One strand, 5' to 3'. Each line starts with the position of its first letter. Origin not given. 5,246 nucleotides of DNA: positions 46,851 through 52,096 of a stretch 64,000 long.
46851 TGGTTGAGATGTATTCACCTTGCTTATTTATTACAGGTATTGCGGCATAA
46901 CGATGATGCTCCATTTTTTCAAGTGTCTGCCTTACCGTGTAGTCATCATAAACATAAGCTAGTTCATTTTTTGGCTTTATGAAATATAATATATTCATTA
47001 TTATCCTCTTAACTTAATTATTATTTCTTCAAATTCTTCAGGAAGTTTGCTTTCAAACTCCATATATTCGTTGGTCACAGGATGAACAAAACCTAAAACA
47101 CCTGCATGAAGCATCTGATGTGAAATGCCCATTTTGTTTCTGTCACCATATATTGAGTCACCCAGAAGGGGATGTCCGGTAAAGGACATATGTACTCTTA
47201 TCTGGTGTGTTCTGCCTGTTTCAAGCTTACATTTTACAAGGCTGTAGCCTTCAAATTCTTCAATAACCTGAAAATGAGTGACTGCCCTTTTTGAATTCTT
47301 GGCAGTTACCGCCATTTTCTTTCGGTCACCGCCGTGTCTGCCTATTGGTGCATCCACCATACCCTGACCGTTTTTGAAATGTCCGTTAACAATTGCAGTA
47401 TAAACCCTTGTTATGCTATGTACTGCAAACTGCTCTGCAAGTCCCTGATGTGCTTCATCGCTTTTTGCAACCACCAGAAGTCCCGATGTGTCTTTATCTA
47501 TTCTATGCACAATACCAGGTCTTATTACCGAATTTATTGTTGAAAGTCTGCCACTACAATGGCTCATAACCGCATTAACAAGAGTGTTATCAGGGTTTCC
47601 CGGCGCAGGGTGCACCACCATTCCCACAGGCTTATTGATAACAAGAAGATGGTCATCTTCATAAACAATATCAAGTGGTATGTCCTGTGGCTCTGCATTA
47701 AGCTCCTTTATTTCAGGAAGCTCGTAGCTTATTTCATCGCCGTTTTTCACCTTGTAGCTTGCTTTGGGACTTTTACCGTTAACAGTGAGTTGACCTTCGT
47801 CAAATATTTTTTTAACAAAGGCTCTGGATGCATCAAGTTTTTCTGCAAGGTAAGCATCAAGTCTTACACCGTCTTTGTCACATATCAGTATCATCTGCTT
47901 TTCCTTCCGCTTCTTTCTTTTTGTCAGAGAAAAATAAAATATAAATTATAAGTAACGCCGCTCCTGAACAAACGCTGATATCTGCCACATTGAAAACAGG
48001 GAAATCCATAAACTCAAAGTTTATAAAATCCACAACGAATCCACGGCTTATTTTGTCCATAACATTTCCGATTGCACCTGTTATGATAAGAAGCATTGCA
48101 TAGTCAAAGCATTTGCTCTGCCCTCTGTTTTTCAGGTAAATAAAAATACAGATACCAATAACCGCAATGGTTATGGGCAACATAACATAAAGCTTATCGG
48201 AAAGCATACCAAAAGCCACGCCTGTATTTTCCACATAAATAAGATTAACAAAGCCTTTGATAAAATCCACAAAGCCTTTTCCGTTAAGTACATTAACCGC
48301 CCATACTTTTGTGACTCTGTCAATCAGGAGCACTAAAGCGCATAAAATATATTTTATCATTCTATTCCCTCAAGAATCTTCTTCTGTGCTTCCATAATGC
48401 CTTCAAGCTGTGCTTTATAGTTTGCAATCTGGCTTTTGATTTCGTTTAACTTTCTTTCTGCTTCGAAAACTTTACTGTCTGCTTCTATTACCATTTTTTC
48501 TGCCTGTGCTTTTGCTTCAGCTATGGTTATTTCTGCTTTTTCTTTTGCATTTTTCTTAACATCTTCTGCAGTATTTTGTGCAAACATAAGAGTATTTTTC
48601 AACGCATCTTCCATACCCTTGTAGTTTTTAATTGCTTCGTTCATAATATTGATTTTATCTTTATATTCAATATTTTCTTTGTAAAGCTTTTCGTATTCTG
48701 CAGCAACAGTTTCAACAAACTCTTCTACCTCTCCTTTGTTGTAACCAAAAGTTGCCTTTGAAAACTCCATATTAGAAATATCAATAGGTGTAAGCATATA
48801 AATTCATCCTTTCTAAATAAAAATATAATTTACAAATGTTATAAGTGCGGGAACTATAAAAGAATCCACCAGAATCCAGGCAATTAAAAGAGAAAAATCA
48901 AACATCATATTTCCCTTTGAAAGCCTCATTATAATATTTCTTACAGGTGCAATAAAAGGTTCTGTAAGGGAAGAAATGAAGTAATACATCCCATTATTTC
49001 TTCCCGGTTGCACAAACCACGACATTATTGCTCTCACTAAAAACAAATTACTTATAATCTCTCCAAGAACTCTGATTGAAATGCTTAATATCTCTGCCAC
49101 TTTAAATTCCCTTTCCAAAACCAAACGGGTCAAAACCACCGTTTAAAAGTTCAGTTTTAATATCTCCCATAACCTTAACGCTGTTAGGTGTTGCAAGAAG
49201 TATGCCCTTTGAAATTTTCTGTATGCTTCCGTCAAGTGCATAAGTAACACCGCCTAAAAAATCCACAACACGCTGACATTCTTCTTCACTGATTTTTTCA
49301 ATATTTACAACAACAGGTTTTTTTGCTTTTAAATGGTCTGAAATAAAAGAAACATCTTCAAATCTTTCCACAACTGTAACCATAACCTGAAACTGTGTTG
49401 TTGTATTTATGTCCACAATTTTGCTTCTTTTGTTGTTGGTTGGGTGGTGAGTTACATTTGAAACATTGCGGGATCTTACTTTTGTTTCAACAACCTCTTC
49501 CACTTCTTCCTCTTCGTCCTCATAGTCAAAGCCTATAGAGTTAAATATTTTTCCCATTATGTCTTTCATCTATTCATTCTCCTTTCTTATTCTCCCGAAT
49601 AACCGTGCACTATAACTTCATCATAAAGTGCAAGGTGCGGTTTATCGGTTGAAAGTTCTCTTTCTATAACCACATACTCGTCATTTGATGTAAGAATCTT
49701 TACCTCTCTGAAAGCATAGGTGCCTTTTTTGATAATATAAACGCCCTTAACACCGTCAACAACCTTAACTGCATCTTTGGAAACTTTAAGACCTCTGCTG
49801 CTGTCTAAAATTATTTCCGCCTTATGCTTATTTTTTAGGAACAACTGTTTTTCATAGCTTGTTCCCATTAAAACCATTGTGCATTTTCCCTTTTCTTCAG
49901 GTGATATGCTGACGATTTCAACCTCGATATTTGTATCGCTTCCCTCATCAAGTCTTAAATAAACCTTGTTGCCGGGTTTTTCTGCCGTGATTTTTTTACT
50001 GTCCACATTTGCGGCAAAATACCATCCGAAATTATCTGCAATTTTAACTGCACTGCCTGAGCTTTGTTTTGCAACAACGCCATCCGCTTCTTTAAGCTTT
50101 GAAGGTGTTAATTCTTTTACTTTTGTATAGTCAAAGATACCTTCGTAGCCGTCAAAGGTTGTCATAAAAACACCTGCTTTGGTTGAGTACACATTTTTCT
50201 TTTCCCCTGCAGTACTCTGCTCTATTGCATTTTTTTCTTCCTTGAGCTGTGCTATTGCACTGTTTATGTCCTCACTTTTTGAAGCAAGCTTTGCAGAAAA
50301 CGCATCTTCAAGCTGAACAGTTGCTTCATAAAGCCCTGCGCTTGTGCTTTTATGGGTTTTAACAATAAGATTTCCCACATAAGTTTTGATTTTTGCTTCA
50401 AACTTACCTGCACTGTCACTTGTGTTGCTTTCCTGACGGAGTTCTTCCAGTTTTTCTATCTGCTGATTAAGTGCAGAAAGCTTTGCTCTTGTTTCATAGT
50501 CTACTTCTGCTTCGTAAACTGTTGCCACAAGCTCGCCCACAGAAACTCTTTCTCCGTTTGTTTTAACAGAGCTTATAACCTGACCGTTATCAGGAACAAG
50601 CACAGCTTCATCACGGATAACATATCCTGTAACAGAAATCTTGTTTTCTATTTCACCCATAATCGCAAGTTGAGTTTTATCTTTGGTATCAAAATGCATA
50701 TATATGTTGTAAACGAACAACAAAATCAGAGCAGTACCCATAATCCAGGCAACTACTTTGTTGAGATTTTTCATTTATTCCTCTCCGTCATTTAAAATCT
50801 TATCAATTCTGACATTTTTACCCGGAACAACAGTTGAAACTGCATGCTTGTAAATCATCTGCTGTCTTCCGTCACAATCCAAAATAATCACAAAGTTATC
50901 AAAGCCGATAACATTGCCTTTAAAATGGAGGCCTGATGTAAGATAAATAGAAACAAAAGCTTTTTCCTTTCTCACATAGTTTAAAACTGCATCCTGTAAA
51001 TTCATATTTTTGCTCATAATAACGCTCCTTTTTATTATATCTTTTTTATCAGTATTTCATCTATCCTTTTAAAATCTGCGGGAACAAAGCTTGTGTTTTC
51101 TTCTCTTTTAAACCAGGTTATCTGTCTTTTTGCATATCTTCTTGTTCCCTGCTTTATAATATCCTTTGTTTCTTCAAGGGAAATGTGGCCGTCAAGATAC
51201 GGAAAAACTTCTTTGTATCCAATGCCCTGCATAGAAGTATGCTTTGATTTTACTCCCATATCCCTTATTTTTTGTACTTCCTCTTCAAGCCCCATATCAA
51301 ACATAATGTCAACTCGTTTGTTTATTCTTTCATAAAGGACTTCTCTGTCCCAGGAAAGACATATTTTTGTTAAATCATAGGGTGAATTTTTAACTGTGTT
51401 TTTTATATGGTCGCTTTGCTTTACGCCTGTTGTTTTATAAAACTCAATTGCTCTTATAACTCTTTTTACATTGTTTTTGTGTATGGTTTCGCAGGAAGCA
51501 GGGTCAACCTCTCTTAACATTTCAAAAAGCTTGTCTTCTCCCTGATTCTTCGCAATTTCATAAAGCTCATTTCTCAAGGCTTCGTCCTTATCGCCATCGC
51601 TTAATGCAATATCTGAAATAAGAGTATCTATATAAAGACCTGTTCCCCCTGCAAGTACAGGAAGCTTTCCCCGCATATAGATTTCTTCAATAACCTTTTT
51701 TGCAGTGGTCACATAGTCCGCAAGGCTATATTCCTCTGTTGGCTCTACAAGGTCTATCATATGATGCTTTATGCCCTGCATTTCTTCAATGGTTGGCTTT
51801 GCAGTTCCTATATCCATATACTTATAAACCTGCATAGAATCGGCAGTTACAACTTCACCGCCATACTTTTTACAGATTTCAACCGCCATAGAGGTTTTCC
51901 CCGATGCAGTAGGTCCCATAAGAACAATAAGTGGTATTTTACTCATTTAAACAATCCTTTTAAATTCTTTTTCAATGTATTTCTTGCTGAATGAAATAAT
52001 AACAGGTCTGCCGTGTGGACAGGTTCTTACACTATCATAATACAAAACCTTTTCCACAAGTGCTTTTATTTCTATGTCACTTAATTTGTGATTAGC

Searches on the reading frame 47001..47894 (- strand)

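Call 14: search_protein_families(library=pfam, proteins=[window:47001-47894:-])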
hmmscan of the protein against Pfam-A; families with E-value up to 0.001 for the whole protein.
window:47001-47894:- (297 aa): 2 families
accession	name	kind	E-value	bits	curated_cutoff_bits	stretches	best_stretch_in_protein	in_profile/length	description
PF00849.27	PseudoU_synth_2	-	8.4e-37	127.2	26.8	1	82-237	1-151/152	RNA pseudouridylate synthase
PF01479.30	S4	-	7.5e-08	32.4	22.8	1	10-55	1-48/48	S4 domain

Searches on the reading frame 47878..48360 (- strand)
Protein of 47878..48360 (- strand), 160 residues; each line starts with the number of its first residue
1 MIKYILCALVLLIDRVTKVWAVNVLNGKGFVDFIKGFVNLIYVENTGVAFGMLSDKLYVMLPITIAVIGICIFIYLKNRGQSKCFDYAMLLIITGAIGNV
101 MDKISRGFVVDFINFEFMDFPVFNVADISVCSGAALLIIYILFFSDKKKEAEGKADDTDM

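Call 14: search_protein_families(library=pfam, proteins=[window:47878-48360:-])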
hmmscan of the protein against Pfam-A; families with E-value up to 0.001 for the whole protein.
window:47878-48360:- (160 aa): 1 family
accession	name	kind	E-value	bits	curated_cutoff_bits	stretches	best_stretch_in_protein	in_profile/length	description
PF01252.23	Peptidase_A8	-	3.2e-36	125.1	25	1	7-143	2-142/142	Signal peptidase (SPase) II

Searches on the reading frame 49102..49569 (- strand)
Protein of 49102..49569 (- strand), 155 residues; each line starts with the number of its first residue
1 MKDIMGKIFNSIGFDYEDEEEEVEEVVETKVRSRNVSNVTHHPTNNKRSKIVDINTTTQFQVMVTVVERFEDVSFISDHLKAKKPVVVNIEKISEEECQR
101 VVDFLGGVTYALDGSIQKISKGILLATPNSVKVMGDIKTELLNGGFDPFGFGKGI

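Call 14: search_protein_families(library=pfam, proteins=[window:49102-49569:-])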
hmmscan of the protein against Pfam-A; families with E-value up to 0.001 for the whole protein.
window:49102-49569:- (155 aa): 1 family
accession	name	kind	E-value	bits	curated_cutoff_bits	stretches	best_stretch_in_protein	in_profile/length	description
PF04472.17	SepF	-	9.3e-25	87.1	27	1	62-133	1-72/72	Cell division protein SepF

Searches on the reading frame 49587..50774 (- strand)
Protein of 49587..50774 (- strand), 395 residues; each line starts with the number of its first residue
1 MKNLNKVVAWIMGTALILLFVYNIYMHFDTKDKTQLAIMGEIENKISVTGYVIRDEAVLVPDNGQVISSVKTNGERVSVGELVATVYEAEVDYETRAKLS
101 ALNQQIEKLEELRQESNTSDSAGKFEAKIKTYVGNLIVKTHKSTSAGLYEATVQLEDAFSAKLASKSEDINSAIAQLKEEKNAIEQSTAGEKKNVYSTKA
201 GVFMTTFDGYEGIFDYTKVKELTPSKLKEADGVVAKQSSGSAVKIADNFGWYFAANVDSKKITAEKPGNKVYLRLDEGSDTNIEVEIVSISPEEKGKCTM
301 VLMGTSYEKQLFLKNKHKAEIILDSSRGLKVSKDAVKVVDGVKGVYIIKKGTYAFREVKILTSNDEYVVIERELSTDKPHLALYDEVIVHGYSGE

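Call 14: search_protein_families(library=pfam, proteins=[window:49587-50774:-])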
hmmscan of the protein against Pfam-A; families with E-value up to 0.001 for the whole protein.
window:49587-50774:- (395 aa): 2 families
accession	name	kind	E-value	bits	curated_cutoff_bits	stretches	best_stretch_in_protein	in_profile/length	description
PF12700.13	HlyD_2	-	1.1e-47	163.1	25.1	1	11-391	18-407/416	HlyD family secretion protein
PF13437.12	HlyD_3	-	2.1e-06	28.9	22.2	0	246-293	31-79/106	HlyD family secretion protein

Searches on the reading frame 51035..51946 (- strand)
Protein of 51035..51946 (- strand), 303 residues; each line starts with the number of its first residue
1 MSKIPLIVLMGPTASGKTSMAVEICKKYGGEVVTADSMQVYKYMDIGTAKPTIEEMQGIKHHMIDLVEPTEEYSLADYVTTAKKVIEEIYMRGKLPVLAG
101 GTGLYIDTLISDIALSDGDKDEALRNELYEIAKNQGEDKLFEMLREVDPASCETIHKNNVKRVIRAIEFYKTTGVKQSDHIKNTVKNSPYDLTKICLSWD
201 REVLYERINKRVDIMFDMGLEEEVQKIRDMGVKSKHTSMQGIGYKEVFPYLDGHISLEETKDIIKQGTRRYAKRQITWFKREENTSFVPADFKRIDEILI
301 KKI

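Call 14: search_protein_families(library=pfam, proteins=[window:51035-51946:-])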
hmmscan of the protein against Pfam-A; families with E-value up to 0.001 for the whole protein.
window:51035-51946:- (303 aa): 4 families
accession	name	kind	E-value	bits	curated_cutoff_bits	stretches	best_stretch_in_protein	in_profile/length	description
PF01715.23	IPPT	-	1.8e-91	306.6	23.6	1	39-282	1-243/243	IPP transferase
PF01745.22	IPT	-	1.6e-09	37.9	20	1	7-65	4-62/233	Isopentenyl transferase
PF13671.12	AAA_33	-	0.00031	21.5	27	0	6-52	1-33/143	AAA domain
PF13238.12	AAA_18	-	0.00084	20.2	29.4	0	7-46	1-39/128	AAA domain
